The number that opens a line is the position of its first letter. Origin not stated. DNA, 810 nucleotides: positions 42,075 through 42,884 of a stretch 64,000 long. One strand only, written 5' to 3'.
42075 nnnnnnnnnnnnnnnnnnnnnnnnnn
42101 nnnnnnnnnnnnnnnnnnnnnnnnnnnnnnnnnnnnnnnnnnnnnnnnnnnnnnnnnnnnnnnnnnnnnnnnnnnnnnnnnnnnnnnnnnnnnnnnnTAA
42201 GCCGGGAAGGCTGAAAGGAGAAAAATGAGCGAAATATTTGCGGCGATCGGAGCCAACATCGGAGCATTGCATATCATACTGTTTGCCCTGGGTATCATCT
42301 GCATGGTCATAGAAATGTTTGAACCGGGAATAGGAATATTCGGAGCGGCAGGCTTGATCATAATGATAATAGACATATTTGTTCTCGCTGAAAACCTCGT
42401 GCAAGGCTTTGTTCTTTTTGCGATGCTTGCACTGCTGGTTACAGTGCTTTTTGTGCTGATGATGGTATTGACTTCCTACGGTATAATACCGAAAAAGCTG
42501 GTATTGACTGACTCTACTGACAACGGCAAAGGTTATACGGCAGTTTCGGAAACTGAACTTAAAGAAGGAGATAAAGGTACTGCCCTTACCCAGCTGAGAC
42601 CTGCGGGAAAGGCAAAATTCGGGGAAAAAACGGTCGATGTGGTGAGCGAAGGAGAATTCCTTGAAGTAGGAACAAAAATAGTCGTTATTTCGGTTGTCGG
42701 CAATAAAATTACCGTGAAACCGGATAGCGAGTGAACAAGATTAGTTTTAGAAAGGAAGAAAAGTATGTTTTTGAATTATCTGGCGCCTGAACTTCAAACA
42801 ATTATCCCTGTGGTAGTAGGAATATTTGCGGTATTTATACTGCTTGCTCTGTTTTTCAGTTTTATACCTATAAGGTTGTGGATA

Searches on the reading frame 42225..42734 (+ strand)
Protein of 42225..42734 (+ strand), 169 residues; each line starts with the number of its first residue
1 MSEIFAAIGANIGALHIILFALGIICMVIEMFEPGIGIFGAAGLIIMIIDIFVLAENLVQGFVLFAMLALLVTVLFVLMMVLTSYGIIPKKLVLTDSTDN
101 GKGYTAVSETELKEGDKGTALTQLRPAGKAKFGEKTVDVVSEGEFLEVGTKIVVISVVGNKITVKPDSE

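Call 7: search_protein_families(library=pfam, proteins=[window:42225-42734:+], max_evalue=0.001)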
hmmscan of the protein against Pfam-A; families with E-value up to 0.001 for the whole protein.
window:42225-42734:+ (169 aa): 2 families
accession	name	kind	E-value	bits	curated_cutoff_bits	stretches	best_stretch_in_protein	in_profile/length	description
PF01957.25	NfeD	-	1.7e-13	50.9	29.1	1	114-166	5-57/57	NfeD-like C-terminal, partner-binding domain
PF24961.1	NfeD_membrane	-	5.7e-06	26.8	26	1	13-79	48-118/119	NfeD integral membrane domain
